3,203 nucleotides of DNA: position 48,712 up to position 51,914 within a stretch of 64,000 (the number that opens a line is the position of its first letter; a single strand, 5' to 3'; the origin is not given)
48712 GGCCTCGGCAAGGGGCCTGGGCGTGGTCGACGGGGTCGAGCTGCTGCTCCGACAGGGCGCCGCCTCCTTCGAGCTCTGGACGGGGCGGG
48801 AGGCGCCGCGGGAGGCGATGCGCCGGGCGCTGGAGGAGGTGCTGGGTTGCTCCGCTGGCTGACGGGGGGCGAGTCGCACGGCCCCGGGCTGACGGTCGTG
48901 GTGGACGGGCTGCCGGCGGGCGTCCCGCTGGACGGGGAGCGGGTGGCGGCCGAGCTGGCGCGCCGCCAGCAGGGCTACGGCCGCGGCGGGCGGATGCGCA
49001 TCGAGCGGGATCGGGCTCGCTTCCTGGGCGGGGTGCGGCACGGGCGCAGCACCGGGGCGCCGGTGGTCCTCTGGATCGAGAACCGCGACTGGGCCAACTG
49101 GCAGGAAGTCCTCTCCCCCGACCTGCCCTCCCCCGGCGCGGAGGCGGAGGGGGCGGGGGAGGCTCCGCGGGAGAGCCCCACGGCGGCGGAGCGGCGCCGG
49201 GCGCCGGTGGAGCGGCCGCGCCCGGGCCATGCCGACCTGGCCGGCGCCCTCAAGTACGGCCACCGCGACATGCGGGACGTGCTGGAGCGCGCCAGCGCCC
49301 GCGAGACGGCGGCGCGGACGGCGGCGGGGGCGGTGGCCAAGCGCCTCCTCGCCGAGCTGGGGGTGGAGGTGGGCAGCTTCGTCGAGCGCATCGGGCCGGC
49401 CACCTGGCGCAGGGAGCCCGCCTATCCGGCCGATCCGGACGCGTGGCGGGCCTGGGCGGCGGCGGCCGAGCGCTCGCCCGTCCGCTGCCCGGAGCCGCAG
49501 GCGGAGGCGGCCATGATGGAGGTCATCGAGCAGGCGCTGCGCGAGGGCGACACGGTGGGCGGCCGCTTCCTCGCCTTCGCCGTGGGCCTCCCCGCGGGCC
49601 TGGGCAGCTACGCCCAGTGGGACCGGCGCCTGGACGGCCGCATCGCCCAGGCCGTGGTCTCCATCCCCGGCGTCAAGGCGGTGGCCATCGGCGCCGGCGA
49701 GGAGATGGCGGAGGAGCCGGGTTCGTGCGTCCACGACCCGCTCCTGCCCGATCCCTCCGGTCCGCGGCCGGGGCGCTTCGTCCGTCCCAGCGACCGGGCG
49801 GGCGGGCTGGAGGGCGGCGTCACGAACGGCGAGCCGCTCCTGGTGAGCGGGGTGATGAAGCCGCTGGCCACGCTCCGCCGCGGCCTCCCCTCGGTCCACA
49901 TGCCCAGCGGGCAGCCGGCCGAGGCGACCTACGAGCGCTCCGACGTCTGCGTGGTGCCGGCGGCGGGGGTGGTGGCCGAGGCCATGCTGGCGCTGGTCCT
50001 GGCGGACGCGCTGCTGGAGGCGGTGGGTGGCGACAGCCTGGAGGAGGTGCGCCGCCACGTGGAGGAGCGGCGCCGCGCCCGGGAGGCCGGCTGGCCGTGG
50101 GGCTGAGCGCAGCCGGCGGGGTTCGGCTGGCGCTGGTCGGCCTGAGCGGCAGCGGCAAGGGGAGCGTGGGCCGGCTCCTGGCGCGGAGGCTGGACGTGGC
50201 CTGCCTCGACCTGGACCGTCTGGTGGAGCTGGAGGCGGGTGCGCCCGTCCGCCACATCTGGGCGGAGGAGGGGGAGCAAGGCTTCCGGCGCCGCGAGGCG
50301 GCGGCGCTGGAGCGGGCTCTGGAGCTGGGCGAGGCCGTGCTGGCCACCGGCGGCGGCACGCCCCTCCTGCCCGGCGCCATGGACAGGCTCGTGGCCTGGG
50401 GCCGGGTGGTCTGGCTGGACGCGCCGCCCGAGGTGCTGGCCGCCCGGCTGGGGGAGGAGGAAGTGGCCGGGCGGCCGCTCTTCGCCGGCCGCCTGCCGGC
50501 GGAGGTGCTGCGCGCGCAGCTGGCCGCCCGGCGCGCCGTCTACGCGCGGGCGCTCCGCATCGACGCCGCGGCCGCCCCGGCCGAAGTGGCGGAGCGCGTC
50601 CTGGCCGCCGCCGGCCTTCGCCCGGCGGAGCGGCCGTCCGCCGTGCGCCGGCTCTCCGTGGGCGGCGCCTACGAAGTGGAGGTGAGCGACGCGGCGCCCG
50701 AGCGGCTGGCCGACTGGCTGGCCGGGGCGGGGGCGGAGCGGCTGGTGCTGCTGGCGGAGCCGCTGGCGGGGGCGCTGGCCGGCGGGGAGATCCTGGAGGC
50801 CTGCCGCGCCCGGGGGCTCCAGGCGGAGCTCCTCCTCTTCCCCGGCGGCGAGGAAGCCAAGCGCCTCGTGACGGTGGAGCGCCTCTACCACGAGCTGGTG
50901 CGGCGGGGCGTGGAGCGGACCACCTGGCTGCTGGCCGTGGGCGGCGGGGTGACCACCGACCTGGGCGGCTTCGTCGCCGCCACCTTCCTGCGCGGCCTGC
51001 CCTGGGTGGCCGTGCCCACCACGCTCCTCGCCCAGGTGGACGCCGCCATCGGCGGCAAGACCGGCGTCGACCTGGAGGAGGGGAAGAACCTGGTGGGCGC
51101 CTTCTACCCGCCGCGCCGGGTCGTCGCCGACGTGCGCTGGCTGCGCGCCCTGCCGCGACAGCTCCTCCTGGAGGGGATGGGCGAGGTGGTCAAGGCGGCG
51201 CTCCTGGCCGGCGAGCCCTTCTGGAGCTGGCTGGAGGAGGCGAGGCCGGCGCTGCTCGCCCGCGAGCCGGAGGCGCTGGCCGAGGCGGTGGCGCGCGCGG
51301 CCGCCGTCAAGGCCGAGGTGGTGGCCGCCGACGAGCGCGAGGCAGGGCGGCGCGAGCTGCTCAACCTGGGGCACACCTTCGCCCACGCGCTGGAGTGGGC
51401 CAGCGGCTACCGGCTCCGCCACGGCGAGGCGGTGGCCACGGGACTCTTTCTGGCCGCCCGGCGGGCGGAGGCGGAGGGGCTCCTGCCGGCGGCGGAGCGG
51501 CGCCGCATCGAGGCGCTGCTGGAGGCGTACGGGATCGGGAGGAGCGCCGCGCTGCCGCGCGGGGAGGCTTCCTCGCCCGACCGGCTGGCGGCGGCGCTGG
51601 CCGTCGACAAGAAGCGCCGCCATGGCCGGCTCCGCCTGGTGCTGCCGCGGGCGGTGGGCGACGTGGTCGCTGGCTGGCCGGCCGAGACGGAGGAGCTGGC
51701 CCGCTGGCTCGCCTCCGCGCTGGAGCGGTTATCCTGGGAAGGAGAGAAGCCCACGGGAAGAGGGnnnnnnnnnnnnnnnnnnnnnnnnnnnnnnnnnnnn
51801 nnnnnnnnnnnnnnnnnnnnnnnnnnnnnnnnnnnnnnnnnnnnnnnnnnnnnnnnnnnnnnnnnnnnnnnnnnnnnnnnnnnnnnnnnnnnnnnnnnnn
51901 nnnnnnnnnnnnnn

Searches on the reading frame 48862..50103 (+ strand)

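Call 58: search_protein_families(library=pfam, proteins=[window:48862-50103:+], max_evalue=0.001)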
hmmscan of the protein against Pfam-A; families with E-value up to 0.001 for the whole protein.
window:48862-50103:+ (414 aa): 1 family
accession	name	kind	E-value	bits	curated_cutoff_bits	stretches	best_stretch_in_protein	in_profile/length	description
PF01264.26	Chorismate_synt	-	6.7e-107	357.4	27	1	2-385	6-327/327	Chorismate synthase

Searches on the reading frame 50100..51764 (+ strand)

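Call 58: search_protein_families(library=pfam, proteins=[window:50100-51764:+], max_evalue=0.001)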
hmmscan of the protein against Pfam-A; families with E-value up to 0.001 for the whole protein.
window:50100-51764:+ (555 aa): 6 families
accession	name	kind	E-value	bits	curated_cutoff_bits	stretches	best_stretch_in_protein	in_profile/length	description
PF01761.26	DHQ_synthase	-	1.3e-40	138.1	24.2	1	246-355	3-112/115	3-dehydroquinate synthase N-terminal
PF24621.2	DHQS_C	-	5.6e-40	137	27.6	1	359-505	1-143/144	3-dehydroquinate synthase C-terminal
PF01202.28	SKI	-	2.1e-33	116.1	22.1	1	17-169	2-156/159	Shikimate kinase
PF13685.12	Fe-ADH_2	-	3.4e-08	34.1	28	1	199-309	6-108/149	Iron-containing alcohol dehydrogenase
PF13238.12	AAA_18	-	2.6e-05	25.1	29.4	1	11-118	2-109/128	AAA domain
PF13671.12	AAA_33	-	0.00025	21.8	27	1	11-144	3-140/143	AAA domain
